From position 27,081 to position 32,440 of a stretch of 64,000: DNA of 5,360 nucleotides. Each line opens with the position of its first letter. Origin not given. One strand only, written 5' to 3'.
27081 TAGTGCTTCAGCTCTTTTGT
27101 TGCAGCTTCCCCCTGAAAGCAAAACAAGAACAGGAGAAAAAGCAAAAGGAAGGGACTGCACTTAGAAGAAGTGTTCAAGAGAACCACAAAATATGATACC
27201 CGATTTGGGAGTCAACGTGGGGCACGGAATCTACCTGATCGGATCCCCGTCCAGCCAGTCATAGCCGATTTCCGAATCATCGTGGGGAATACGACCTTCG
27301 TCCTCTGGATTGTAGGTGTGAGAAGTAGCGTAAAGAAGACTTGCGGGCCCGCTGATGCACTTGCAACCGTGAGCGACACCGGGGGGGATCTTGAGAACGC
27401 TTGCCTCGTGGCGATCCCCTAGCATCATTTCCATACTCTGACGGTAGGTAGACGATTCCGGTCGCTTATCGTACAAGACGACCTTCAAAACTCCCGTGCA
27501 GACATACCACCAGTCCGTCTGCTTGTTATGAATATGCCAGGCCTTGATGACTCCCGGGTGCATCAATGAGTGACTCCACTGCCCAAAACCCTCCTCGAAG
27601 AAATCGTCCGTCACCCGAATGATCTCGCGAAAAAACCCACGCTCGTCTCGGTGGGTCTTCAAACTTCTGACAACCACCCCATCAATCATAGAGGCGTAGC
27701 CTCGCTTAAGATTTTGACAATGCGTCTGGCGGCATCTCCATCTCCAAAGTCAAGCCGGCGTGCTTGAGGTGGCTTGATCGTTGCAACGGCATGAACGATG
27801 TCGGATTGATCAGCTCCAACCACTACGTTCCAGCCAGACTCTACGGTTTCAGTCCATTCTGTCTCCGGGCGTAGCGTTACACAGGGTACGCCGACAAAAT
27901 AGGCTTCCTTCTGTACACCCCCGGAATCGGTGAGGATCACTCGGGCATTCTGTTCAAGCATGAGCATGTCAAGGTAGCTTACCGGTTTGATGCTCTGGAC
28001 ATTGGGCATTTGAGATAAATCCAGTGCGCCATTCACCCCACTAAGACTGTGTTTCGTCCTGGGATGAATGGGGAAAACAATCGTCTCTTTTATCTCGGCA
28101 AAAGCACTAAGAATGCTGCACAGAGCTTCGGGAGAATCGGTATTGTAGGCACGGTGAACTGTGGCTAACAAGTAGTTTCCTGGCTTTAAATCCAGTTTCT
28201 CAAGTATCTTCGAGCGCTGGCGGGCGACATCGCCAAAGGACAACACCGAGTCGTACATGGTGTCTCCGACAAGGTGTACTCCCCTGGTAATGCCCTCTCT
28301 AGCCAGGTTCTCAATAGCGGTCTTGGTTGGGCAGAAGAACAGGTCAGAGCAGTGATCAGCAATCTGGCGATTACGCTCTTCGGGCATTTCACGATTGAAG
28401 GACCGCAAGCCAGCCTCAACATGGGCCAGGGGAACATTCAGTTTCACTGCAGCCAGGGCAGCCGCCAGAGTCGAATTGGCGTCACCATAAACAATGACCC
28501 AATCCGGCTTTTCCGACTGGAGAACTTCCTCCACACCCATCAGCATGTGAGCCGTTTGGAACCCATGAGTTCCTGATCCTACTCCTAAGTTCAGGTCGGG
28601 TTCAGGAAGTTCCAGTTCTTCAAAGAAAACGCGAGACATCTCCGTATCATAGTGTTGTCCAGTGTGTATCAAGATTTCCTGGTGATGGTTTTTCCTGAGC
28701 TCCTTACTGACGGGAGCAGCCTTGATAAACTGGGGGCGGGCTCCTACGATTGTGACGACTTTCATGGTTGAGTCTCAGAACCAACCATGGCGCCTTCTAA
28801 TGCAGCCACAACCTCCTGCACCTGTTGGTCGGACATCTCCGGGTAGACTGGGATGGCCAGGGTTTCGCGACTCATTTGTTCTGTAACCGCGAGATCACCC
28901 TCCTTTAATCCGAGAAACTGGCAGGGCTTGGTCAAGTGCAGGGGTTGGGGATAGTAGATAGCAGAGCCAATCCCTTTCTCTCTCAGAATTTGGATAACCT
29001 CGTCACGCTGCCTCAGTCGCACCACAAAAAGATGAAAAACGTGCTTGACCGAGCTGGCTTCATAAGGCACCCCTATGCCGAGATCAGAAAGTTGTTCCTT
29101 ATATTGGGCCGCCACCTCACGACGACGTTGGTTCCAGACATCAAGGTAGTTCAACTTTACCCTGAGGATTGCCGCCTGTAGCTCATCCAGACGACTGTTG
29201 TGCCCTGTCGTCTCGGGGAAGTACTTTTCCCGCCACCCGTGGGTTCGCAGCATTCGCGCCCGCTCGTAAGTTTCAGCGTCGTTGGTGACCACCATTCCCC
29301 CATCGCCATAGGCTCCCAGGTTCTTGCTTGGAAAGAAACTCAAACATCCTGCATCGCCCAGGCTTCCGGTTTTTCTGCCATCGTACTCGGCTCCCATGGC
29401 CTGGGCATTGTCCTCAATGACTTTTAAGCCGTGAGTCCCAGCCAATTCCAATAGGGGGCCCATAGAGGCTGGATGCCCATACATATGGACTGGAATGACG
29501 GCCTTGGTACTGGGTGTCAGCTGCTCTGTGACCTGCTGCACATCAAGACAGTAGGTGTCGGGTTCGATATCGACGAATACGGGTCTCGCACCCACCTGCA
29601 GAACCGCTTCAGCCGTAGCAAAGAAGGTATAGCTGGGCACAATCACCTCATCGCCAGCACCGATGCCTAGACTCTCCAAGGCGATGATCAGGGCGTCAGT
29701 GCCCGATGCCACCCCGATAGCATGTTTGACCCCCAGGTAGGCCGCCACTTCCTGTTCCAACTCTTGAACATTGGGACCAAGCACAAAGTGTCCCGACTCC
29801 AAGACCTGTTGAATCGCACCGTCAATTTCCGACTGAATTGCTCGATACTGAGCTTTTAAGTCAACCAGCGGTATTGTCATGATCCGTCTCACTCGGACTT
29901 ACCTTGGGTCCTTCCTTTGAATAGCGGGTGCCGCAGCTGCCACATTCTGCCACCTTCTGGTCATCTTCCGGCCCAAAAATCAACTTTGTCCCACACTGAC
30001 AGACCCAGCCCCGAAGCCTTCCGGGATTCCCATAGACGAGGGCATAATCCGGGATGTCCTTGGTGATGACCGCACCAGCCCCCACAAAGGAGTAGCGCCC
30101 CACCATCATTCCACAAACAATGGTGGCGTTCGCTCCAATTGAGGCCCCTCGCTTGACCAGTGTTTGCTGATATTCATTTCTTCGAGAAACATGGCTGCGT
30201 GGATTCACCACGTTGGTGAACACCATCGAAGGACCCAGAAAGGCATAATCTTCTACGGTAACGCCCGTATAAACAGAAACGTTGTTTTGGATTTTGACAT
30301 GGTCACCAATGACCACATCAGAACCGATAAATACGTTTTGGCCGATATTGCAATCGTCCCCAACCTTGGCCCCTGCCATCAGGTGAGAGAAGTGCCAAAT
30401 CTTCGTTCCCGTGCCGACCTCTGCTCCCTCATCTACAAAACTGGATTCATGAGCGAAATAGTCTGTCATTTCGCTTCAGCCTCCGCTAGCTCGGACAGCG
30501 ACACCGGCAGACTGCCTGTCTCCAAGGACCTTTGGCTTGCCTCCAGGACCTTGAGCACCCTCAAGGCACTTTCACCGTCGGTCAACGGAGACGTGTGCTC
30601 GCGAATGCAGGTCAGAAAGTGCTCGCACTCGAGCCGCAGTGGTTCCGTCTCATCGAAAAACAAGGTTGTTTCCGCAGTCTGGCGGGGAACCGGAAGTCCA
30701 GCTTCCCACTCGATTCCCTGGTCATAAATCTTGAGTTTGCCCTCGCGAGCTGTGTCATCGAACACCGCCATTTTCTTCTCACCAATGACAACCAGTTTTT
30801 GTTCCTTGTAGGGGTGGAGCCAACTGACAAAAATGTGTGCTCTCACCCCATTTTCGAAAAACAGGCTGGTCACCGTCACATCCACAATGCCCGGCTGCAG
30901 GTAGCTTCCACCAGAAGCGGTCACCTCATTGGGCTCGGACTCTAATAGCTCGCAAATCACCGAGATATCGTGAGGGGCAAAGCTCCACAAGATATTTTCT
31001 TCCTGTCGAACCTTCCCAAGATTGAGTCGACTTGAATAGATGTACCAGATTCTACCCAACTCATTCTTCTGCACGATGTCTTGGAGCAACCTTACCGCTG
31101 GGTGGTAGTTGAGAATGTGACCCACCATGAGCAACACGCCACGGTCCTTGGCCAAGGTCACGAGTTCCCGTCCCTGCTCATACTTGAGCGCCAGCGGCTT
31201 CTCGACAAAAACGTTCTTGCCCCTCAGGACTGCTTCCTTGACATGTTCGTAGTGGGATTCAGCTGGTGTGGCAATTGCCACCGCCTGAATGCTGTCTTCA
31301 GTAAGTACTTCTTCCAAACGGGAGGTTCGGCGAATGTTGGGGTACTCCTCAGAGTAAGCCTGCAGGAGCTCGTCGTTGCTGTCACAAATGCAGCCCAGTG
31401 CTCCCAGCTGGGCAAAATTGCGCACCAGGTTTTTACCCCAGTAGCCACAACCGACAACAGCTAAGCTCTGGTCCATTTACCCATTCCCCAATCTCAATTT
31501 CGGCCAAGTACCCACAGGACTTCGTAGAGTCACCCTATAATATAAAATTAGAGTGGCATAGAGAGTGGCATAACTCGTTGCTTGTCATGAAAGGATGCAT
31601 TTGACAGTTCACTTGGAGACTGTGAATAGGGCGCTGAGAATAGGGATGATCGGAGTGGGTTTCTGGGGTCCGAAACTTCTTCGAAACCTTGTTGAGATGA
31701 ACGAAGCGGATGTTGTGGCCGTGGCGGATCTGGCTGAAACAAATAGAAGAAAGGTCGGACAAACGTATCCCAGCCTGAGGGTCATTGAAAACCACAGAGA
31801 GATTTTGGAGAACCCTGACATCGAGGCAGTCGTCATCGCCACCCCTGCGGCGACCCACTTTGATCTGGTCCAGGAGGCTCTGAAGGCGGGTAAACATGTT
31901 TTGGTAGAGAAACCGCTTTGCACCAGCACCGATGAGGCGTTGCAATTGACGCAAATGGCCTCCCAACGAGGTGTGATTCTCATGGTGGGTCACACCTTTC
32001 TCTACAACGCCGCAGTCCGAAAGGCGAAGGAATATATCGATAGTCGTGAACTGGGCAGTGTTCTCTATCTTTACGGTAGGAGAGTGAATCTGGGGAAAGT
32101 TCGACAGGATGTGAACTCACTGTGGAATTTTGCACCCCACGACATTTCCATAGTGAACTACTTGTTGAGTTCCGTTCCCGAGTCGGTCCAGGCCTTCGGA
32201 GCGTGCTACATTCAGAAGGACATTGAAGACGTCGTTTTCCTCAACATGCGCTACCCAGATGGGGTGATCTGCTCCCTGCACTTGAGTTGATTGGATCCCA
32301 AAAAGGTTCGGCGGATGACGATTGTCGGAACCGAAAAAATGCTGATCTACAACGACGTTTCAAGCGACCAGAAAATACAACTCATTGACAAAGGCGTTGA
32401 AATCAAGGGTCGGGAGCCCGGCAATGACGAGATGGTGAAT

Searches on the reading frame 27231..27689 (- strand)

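Call 11: search_protein_families(library=pfam, proteins=[window:27231-27689:-])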
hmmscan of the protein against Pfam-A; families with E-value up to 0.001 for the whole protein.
window:27231-27689:- (152 aa): 2 families
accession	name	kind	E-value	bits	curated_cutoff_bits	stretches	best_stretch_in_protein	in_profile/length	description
PF00908.23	dTDP_sugar_isom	-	6.1e-24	85.1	27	1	2-149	4-153/168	dTDP-4-dehydrorhamnose 3,5-epimerase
PF14667.12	Polysacc_synt_C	-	5e-07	30.3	28.7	1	13-113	1-89/111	Polysaccharide biosynthesis C-terminal domain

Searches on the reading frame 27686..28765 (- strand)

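Call 11: search_protein_families(library=pfam, proteins=[window:27686-28765:-])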
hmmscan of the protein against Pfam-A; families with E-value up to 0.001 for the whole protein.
window:27686-28765:- (359 aa): 2 families
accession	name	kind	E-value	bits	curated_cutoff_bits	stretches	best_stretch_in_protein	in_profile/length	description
PF02350.25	Epimerase_2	-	1.2e-108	363.5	30.6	1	22-353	2-346/347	UDP-N-acetylglucosamine 2-epimerase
PF13579.12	Glyco_trans_4_4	-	1.9e-05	25.5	29.7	1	52-161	37-149/158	Glycosyl transferase 4-like domain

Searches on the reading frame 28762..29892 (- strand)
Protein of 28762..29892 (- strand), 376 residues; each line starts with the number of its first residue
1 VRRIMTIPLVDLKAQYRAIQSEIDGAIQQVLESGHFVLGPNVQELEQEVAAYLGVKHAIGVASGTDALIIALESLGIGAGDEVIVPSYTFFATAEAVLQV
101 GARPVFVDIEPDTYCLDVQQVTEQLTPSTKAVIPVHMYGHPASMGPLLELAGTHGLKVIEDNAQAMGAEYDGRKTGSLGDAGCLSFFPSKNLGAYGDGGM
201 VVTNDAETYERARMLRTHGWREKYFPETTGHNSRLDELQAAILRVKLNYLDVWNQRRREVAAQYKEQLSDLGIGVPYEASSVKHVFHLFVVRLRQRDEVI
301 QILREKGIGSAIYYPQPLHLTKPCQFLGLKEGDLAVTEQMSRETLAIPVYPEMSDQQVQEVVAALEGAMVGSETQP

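Call 11: search_protein_families(library=pfam, proteins=[window:28762-29892:-])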
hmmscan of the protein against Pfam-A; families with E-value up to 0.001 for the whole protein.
window:28762-29892:- (376 aa): 3 families
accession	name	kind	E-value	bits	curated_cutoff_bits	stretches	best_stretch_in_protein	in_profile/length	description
PF01041.23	DegT_DnrJ_EryC1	-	6.6e-127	424.1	19.8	1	19-365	3-359/360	DegT/DnrJ/EryC1/StrS aminotransferase family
PF01212.27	Beta_elim_lyase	-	5.2e-06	26.4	27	1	40-274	32-271/288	Beta-eliminating lyase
PF01053.26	Cys_Met_Meta_PP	-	0.00013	21.1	27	1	40-132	52-141/381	Cys/Met metabolism PLP-dependent enzyme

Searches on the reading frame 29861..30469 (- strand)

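Call 11: search_protein_families(library=pfam, proteins=[window:29861-30469:-])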
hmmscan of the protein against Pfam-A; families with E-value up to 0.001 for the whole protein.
window:29861-30469:- (202 aa): 3 families
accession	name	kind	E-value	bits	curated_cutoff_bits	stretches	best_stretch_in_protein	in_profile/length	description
PF00132.30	Hexapep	-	1.2e-21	75.9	27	3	15-49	1-35/36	Bacterial transferase hexapeptide (six repeats)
PF14602.12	Hexapep_2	-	1.8e-08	34.4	27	1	35-67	3-33/34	Hexapeptide repeat of succinyl-transferase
PF25084.1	LbH_EIF2B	-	2.9e-08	34.1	54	1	12-86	6-78/105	EIF2B subunit epsilon LbH domain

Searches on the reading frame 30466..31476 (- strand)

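Call 11: search_protein_families(library=pfam, proteins=[window:30466-31476:-])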
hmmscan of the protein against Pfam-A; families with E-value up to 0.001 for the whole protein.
window:30466-31476:- (336 aa): 3 families
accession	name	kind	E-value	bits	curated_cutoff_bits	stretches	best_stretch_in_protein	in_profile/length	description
PF01408.29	GFO_IDH_MocA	-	6.2e-24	85.4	24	1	6-120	4-120/120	Oxidoreductase family, NAD-binding Rossmann fold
PF22725.1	GFO_IDH_MocA_C3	-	1.5e-13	51.3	27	1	129-237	2-123/124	GFO/IDH/MocA C-terminal domain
PF02894.22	GFO_IDH_MocA_C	-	4e-09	37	22.9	1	163-327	43-218/218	Oxidoreductase family, C-terminal alpha/beta domain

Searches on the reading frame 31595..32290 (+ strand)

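Call 11: search_protein_families(library=pfam, proteins=[window:31595-32290:+])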
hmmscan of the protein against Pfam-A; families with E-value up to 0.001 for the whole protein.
window:31595-32290:+ (231 aa): 5 families
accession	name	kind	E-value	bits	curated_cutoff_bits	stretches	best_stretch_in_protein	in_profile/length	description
PF01408.29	GFO_IDH_MocA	-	1e-29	104.1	24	1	14-133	1-120/120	Oxidoreductase family, NAD-binding Rossmann fold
PF22725.1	GFO_IDH_MocA_C3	-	2.9e-10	40.6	27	1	141-231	1-103/124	GFO/IDH/MocA C-terminal domain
PF02629.25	CoA_binding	-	2.7e-06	28.5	22.3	1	14-101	4-89/97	CoA binding domain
PF03447.22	NAD_binding_3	-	9.5e-06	26.8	24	1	20-130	1-114/116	Homoserine dehydrogenase, NAD binding domain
PF02894.22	GFO_IDH_MocA_C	-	0.00094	19.5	22.9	0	145-229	1-100/218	Oxidoreductase family, C-terminal alpha/beta domain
